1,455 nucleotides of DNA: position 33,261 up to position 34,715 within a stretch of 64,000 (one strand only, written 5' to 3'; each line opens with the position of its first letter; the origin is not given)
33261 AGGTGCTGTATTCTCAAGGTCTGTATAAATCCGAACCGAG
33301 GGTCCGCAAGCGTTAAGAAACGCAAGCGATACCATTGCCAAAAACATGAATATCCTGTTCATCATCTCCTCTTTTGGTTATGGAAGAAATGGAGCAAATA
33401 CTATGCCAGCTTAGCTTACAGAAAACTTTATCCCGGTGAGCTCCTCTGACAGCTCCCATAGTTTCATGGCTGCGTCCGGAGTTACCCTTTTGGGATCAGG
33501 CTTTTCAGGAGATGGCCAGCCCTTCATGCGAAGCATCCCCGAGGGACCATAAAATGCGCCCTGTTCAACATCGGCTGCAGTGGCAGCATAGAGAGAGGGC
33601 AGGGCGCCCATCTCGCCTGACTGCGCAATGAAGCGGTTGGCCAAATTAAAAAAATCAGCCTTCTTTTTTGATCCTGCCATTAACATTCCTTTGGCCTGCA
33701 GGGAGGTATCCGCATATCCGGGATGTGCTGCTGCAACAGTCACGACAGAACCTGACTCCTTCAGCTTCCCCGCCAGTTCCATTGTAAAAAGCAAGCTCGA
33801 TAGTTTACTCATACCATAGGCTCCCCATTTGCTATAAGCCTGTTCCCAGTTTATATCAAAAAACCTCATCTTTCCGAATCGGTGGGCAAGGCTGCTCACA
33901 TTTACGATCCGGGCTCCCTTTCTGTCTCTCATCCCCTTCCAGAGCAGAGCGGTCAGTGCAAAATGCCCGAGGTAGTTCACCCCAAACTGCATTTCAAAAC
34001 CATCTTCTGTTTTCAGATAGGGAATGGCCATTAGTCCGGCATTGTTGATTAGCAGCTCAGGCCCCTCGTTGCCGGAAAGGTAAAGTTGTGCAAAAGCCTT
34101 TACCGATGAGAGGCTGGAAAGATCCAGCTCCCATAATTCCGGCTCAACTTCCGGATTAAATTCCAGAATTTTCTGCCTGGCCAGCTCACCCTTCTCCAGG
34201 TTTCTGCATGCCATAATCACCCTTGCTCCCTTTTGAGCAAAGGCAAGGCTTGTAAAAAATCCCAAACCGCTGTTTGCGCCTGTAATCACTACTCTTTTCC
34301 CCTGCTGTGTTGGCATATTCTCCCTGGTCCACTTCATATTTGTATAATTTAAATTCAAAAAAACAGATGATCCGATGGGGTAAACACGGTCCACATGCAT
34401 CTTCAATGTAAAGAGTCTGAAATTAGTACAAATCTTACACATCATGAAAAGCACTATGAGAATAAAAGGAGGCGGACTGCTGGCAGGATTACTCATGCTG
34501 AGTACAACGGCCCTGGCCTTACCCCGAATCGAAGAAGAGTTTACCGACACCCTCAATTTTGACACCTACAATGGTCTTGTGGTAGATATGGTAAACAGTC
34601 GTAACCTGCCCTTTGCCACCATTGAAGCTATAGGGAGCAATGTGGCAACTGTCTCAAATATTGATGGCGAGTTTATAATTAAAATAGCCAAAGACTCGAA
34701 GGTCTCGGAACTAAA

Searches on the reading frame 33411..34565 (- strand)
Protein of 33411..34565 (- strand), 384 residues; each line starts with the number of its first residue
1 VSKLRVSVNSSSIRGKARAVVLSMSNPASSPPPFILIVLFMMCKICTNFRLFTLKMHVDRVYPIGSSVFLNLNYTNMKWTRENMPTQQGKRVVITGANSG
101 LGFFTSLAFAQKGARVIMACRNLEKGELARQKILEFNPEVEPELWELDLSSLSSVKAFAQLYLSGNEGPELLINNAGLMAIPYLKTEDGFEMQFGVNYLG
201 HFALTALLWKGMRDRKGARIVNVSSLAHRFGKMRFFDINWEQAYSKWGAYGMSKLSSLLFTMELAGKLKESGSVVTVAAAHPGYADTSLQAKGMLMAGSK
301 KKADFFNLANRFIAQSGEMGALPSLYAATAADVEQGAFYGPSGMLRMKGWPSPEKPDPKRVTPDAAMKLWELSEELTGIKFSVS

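Call 55: search_protein_families(library=pfam, proteins=[window:33411-34565:-], max_evalue=0.001)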
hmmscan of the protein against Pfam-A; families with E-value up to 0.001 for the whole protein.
window:33411-34565:- (384 aa): 2 families
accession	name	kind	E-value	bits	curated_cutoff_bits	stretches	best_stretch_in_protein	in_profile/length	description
PF00106.31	adh_short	-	9.9e-28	97.4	26.6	1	90-292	1-189/195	short chain dehydrogenase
PF13561.12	adh_short_C2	-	1.7e-12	47.9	27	1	96-291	1-182/236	Enoyl-(Acyl carrier protein) reductase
